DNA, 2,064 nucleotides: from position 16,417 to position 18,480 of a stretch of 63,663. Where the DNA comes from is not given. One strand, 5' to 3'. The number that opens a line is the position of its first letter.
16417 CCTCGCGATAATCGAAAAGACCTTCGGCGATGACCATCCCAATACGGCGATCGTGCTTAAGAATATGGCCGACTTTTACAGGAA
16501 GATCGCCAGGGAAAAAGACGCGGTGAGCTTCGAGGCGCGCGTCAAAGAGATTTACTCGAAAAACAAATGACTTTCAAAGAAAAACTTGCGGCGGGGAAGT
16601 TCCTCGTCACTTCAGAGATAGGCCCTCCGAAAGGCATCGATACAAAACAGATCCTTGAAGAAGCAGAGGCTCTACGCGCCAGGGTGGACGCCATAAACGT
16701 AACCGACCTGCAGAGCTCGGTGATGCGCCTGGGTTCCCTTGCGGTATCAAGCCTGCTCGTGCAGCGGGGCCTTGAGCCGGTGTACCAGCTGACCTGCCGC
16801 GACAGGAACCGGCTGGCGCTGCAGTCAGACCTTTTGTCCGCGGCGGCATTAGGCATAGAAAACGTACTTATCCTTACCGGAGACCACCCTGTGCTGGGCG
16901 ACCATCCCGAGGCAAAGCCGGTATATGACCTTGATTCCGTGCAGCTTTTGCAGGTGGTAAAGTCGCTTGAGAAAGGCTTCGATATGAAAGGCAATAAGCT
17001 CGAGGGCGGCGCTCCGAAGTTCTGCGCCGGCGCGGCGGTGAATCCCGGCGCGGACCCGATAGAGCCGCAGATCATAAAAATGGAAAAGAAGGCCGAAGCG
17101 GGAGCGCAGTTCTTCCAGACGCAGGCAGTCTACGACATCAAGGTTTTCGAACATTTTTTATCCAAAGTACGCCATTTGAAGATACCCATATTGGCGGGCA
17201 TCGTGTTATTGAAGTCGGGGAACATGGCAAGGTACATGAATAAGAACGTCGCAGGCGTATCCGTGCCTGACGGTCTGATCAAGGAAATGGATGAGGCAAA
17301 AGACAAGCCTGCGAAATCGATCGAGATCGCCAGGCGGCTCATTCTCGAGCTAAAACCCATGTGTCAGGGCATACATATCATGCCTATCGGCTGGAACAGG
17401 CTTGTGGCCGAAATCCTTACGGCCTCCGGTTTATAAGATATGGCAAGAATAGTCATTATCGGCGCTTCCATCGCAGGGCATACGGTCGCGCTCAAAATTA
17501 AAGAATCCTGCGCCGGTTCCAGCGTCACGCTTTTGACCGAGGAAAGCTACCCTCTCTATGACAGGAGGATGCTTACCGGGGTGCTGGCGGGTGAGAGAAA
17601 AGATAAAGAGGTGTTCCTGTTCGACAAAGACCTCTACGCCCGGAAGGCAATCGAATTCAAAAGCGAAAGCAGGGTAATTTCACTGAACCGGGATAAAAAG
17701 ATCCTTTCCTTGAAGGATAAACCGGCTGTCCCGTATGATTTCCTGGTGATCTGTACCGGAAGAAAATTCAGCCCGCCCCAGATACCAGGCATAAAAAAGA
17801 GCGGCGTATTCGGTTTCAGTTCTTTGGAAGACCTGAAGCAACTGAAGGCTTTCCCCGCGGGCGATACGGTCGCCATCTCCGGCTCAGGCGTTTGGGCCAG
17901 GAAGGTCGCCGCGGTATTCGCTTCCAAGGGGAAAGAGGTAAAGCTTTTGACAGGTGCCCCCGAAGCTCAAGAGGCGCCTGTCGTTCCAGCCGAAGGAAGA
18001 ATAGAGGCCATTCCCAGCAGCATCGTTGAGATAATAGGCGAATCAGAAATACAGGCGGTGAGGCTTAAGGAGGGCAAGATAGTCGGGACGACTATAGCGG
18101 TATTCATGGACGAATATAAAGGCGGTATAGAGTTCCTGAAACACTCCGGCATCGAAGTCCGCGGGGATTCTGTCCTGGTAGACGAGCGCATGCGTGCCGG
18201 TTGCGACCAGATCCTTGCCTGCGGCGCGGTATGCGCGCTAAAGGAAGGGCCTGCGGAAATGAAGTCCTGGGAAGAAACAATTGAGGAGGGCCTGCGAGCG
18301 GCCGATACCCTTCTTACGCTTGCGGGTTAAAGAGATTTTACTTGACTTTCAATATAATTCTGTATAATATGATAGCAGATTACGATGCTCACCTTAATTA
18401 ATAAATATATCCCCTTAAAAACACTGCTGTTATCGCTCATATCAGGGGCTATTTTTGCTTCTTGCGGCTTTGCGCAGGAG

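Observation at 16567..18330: metF without adjacent metV, followed by a degenerate flavoprotein: a possible alternative MTHFR partner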

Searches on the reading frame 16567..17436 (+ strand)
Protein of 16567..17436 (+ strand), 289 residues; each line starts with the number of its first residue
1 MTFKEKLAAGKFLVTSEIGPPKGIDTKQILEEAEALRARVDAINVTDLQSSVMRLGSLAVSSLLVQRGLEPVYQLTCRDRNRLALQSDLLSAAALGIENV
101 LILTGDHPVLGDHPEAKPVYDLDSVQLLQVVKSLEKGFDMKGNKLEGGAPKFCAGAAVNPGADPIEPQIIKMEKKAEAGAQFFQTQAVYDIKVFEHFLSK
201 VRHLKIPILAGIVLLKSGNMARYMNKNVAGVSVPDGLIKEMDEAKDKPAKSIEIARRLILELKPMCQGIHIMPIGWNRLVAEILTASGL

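Call 4: search_protein_families(library=pfam, proteins=[window:16567-17436:+], max_evalue=0.1)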
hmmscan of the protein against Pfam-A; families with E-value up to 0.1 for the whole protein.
window:16567-17436:+ (289 aa): 2 families
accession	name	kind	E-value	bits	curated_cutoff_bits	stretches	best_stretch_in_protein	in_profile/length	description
PF02219.23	MTHFR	-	3.7e-40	138.5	24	1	3-287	2-286/287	Methylenetetrahydrofolate reductase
PF21965.2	SAMP2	-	0.058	14.2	27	1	87-131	24-63/63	Small archaeal modifier protein 2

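Call 5: search_protein_families(library=ncbifam, proteins=[window:16567-17436:+], max_evalue=0.01)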
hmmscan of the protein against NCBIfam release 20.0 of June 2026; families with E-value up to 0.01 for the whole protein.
window:16567-17436:+ (289 aa): 4 families
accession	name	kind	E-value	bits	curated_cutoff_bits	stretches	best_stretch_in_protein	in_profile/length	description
NF006396.0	PRK08645.1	equivalog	2.5e-77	260.4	453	1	2-274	313-589/611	bifunctional homocysteine S-methyltransferase/methylenetetrahydrofolate reductase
TIGR00676.1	fadh2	equivalog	4.5e-23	82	293.7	1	17-285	4-272/275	methylenetetrahydrofolate reductase [NAD(P)H]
TIGR00677.1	fadh2_euk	equivalog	3.7e-14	52.7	310.05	1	62-262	53-245/281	methylenetetrahydrofolate reductase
NF006950.0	PRK09432.1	equivalog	9.4e-08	31.7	382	1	59-248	73-246/296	methylenetetrahydrofolate reductase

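Call 7: search_solved_structures(query=window:16567-17433:+, show_alignments=3)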
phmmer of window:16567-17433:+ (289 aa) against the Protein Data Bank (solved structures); distinct sequences matched with E-value up to 0.001: 9.
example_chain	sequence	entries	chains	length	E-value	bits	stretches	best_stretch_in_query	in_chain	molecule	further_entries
1v93_A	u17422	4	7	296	5.4e-12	49.2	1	15-275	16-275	5,10-Methylenetetrahydrofolate reductase | Methylenetetrahydrofolate reductase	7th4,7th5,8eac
3apt_A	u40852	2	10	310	6.4e-12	49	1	15-275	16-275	Methylenetetrahydrofolate reductase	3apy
6fnu_A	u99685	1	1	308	1.6e-10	44.4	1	14-285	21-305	Methylenetetrahydrofolate reductase 1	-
8qa4_A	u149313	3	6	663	6.1e-07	32.7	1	51-285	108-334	Methylenetetrahydrofolate reductase (NADPH)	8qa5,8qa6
6fcx_A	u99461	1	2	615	8e-07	32.3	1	50-285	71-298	Methylenetetrahydrofolate reductase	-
8uy2_A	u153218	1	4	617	2.1e-06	30.9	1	65-262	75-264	Methylenetetrahydrofolate reductase-like protein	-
8uy1_D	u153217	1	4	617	2.2e-06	30.8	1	65-262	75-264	Methylenetetrahydrofolate reductase-like protein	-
5ume_A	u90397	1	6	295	0.0002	24.4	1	60-260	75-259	5,10-methylenetetrahydrofolate reductase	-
7rml_A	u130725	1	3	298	0.00086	22.3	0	61-244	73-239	5,10-methylenetetrahydrofolate reductase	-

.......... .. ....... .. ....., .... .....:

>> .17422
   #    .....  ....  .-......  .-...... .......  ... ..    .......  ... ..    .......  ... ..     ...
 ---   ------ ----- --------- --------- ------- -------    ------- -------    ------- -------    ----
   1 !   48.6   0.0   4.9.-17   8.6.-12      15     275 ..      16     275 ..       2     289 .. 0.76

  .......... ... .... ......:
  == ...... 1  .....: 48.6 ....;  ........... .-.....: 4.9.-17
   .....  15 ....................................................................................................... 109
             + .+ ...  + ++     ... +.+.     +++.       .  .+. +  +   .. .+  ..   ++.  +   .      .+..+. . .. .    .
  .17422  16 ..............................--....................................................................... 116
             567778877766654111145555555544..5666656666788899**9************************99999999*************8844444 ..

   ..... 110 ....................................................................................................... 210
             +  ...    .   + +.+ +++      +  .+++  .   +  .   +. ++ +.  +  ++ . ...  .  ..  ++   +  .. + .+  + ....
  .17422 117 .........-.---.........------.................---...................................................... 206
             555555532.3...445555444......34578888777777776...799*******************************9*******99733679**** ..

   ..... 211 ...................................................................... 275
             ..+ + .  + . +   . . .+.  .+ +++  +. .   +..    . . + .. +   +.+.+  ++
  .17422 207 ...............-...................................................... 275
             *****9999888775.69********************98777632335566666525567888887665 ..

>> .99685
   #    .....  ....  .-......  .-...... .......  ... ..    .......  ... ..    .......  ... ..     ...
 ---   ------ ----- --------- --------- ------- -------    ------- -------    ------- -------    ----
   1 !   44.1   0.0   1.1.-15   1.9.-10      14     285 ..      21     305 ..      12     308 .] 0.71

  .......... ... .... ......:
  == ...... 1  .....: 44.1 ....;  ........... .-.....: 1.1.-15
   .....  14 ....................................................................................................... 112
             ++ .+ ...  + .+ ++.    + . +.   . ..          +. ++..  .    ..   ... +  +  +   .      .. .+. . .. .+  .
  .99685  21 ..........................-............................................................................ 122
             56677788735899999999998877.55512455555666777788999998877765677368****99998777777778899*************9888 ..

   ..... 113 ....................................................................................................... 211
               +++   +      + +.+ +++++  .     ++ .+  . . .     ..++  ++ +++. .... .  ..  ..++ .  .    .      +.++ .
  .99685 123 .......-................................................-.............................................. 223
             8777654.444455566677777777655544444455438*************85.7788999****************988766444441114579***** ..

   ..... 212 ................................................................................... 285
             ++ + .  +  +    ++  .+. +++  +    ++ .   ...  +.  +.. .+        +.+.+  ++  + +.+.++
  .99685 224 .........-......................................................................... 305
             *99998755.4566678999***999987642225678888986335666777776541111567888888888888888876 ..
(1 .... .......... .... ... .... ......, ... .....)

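Call 51: find_related_loci(query=window:16567-17433:+, collection=genome_contigs, flank=6000)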
Query window:16567-17433:+ (289 aa) in genome_contigs; peptide patterns used: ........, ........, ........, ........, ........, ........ (x = any residue, [..] = any of these).
550 stretches matched a pattern; 447 encode a relative of the query (tblastn E <= 1e-3); the best 80 are kept; 80 distinct loci.
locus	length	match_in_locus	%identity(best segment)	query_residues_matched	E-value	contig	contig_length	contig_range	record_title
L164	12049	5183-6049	80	1-289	5e-159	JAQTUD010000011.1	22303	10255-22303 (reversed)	MAG: Candidatus Omnitrophota bacterium isolate STB_56 NODE_5158_length_22303_cov_4.118777_Sandtown_B, whole genome shotg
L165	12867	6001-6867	81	1-289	2e-159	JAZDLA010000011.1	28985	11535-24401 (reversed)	MAG: Candidatus Omnitrophota bacterium isolate MEGAHIT-group-0.561 k141_7494994, whole genome shotgun sequence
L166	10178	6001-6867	80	1-289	2e-158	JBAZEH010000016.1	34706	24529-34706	MAG: Candidatus Omnitrophota bacterium isolate SO_2017_LW3_121 NODE_2963_length_34706_cov_2.150612_LW162_2017, whole gen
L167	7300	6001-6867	80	1-289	6e-158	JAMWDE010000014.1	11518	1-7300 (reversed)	MAG: Candidatus Omnitrophota bacterium isolate QZM4_2.bins.442.Tibet NODE_22565_length_11518_cov_0.932842, whole genome 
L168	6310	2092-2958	80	1-289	5e-158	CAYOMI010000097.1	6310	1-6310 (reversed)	MAG TPA_asm: uncultured Planctomycetales bacterium isolate SRP098346_co1_93 genome assembly, contig: NODE_17763_length_6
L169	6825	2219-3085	79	1-289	1e-157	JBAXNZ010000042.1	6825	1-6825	MAG: bacterium isolate ELA492 MAG492_42, whole genome shotgun sequence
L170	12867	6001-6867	79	1-289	3e-157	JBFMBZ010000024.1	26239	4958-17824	MAG: Candidatus Omnitrophota bacterium isolate MAG177 MAG177_24, whole genome shotgun sequence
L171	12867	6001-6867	80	1-289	4e-157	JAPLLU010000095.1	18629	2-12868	MAG: Candidatus Omnitrophota bacterium isolate LacPavin_0920_SED5_MAG_40_17 LacPavin_0920_SED5_scaffold_1322010, whole g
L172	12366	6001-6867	79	1-289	3e-157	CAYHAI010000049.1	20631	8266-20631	MAG TPA_asm: uncultured Planctomycetales bacterium isolate ERP119294_co2_437 genome assembly, contig: k141_1953517, whol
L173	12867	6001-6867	80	1-289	1e-156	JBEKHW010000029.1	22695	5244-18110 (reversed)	MAG: Candidatus Omnitrophota bacterium isolate SPRUCE 286 SPRUCE_286_29, whole genome shotgun sequence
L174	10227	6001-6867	78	1-289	2e-156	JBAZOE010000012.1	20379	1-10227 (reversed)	MAG: Candidatus Omnitrophota bacterium isolate SO_2017_LW4_87 scaffold_5271_c1_LW137-91_2017, whole genome shotgun seque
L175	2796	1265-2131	80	1-289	4e-165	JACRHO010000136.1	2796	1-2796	MAG: Candidatus Omnitrophota bacterium isolate NC_groundwater_1779_Pr3_B-0.1um_42_17 SR-2_scaffold_141_2703844, whole ge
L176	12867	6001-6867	79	1-289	2e-156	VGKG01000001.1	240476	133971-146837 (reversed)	MAG: Candidatus Omnitrophota bacterium isolate M_DeepCast_200m_m2_189 M_DeepCast_200m_m2_189_Ga0194113_10000011, whole g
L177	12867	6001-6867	79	1-289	5e-156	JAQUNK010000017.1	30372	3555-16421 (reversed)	MAG: Candidatus Omnitrophota bacterium isolate STD1_176 NODE_3061_length_30372_cov_7.378377_Sandtown_D1, whole genome sh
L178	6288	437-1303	79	1-289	1e-156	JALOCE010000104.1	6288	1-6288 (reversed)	MAG: Candidatus Omnitrophota bacterium isolate SO_2017_LW4 bin 43 scaffold_24086_c1_LW137-91_2017, whole genome shotgun 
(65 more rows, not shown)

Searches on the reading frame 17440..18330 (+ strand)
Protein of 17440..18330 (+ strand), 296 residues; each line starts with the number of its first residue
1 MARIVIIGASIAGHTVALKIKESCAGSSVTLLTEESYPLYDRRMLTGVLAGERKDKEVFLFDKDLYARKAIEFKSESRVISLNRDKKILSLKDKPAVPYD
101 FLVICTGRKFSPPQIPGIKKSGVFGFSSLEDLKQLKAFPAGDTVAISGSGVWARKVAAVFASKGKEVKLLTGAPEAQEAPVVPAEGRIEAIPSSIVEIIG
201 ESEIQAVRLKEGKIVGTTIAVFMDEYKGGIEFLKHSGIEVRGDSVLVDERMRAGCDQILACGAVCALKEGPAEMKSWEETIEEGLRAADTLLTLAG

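Call 4: search_protein_families(library=pfam, proteins=[window:17440-18330:+], max_evalue=0.1)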
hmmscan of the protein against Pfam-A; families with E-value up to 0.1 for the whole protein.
window:17440-18330:+ (296 aa): 3 families
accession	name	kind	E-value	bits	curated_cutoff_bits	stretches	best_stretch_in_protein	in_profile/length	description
PF07992.20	Pyr_redox_2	-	2.8e-29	102.9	26.1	1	3-278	2-285/291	Pyridine nucleotide-disulphide oxidoreductase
PF00070.33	Pyr_redox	-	0.00014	22.7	22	0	144-175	2-33/82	Pyridine nucleotide-disulphide oxidoreductase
PF02737.24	3HCDH_N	-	0.036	14.4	22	1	143-180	1-38/180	3-hydroxyacyl-CoA dehydrogenase, NAD binding domain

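Call 5: search_protein_families(library=ncbifam, proteins=[window:17440-18330:+], max_evalue=0.01)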
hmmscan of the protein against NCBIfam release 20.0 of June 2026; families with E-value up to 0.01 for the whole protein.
window:17440-18330:+ (296 aa): 29 families (the best 25 are shown)
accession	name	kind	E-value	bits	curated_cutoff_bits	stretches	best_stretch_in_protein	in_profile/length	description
NF045765.1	PhenlGlyoxDHPadH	equivalog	2e-22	79.7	475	1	3-266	4-278/416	NADH-dependent phenylglyoxylate dehydrogenase subunit epsilon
TIGR02374.1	nitri_red_nirB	equivalog_domain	8.8e-22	77.3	578.35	1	4-267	1-280/794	nitrite reductase large subunit NirB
NF042949.2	3PPDioc_HcaD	equivalog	2.7e-17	62.6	450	1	3-291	3-305/386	3-phenylpropionate/cinnamic acid dioxygenase ferredoxin--NAD(+) reductase subunit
NF041682.1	ant_diox_AndAa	equivalog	3.2e-17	62.3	650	1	3-176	5-180/406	anthranilate 1,2-dioxygenase system ferredoxin--NAD(+) reductase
TIGR03385.1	CoA_CoA_reduc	equivalog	5.4e-14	51.8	578.8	1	3-269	1-287/439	CoA-disulfide reductase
NF011565.0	PRK14989.1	subfamily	2.1e-13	49.3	883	1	2-174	4-178/847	nitrite reductase large subunit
NF007123.0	PRK09564.1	equivalog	1.1e-12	47.4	458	1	3-266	2-285/444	CoA-disulfide reductase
NF003437.0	PRK04965.1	equivalog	3e-12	46.3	392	1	2-176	3-176/378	NADH:flavorubredoxin reductase NorW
NF007286.0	PRK09754.1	equivalog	3.9e-11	42.4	447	1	4-294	6-309/400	phenylpropionate dioxygenase ferredoxin reductase subunit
NF049943.1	SQR_III_seleno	exception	6.6e-09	35.1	525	1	3-136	2-137/406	type III sulfide quinone reductase, selenoprotein subtype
TIGR03169.1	Nterm_to_SelD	hypoth_equivalog_domain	3.7e-08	33.1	310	1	4-271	2-288/365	pyridine nucleotide-disulfide oxidoreductase family protein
TIGR02053.1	MerA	equivalog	1.9e-07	30.5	454.45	1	84-217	114-246/465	mercury(II) reductase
TIGR04369.1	fusion_not_SelD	hypoth_equivalog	1.9e-06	26.3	700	1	27-208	25-196/701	oxidoreductase/SelD-related fusion protein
NF046103.1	NOXase_Strep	equivalog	8.9e-06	24.9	600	1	3-171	1-177/442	H2O-forming NADH oxidase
NF005884.0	PRK07846.1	equivalog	1.6e-05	23.7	501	1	80-265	116-304/454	mycothione reductase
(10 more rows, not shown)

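Call 6: search_solved_structures(query=window:17440-18327:+, show_alignments=3)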
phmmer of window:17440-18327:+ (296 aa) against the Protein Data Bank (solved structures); distinct sequences matched with E-value up to 0.001: 36.
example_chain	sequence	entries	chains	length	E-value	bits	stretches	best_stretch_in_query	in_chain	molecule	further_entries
1xhc_A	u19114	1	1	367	1.3e-13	53.9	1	3-266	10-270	NADH oxidase /nitrite reductase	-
6ruz_A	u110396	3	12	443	5.6e-12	48.5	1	3-265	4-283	NADH oxidase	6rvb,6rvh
9li3_A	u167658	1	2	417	6.3e-11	45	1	3-173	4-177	Ferredoxin--NAD(+) reductase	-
6tuk_B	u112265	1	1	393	6.5e-11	45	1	1-268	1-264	Putative oxidoreductase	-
1q1r_A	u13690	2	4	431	9.6e-11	44.4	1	3-183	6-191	Putidaredoxin reductase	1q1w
3lb8_A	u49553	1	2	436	1e-10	44.4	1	3-183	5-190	Putidaredoxin reductase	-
3fg2_P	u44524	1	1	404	1.5e-10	43.8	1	4-183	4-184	Putative rubredoxin reductase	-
8a56_A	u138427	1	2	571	2.8e-09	39.6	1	1-269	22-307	Coenzyme A-persulfide reductase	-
3ef6_A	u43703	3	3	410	3.8e-09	39.2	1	3-174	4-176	Toluene 1,2-dioxygenase system ferredoxin--NAD(+) reductase | TodA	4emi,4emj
3klj_A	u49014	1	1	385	1.5e-08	37.2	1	3-265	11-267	NAD(FAD)-dependent dehydrogenase, NirB-family (N-terminal domain)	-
2cdu_A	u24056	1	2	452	1.8e-08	36.9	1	88-275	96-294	NADPH OXIDASE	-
3lxd_A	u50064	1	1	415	4.6e-08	35.6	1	2-262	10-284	FAD-dependent pyridine nucleotide-disulphide oxidoreductase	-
8c0z_E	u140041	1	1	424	4.9e-07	32.3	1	5-265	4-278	Similar to ferredoxin:NADH oxidoreductases or NADH oxidases,potential subunit of aldehyde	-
6pfz_D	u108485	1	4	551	1.9e-06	30.3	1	3-265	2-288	NADH oxidase (NoxA-3)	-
3kpk_A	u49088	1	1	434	2.1e-06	30.2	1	1-118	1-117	Sulfide-quinone reductase, putative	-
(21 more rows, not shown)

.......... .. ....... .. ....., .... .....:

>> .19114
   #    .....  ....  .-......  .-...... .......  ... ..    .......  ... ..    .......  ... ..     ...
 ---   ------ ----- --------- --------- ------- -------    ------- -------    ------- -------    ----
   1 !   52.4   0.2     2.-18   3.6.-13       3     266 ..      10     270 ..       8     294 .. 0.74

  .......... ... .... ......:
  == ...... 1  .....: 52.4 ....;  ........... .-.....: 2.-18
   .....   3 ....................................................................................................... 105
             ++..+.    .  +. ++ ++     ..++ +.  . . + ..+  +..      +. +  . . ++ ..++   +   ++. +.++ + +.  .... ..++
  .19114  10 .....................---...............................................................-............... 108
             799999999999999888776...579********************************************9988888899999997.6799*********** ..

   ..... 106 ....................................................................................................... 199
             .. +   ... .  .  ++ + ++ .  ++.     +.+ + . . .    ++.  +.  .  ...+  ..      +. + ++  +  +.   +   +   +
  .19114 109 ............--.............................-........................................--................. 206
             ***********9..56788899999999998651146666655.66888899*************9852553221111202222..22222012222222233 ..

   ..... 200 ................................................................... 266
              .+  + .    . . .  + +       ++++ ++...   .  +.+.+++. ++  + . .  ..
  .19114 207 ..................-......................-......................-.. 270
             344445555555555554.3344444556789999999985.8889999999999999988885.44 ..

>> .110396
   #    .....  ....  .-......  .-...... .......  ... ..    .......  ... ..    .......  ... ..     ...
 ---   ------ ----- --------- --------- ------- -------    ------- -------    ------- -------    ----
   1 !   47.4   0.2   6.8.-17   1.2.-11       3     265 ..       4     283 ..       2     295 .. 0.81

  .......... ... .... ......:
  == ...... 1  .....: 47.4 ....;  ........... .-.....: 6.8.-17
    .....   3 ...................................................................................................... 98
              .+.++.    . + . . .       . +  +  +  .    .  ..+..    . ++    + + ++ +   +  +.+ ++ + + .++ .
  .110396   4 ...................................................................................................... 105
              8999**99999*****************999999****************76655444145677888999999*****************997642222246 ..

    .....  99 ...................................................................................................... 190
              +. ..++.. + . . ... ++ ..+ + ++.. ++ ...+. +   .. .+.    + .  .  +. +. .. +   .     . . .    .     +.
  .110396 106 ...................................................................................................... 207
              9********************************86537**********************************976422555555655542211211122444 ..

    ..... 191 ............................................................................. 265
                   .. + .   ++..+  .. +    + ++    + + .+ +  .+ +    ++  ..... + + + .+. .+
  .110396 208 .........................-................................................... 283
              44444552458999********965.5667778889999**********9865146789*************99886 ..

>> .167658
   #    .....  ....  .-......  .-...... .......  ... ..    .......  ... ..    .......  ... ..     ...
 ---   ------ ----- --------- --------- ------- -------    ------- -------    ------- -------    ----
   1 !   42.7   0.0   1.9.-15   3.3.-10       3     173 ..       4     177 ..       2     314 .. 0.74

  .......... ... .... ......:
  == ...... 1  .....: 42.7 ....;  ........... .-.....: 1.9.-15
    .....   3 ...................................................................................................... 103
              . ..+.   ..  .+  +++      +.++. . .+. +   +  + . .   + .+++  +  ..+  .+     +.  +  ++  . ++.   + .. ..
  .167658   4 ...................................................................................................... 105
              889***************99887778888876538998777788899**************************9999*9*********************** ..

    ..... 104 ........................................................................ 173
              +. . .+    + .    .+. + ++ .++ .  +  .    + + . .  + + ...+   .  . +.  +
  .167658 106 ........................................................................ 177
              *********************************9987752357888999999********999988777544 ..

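Call 42: find_related_loci(query=window:17440-18327:+, collection=metagenome_contigs, flank=4000)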
Query window:17440-18327:+ (296 aa) in metagenome_contigs; peptide patterns used: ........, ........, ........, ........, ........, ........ (x = any residue, [..] = any of these).
176 stretches matched a pattern; 8 encode a relative of the query (tblastn E <= 1e-3); 8 distinct loci.
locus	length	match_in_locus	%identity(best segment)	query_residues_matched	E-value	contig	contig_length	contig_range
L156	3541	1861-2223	32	1-122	4e-12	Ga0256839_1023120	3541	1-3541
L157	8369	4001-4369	27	1-124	6e-9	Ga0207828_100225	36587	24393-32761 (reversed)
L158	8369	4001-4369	27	1-124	7e-9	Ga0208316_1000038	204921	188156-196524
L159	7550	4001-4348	26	1-117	3e-8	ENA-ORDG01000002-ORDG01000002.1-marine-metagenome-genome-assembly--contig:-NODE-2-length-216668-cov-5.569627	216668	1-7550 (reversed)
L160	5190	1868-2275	26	3-136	5e-5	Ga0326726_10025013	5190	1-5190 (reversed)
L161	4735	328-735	26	3-136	5e-5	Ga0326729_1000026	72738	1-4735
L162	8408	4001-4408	26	3-136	5e-5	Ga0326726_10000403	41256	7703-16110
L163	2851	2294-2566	30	39-114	5e-5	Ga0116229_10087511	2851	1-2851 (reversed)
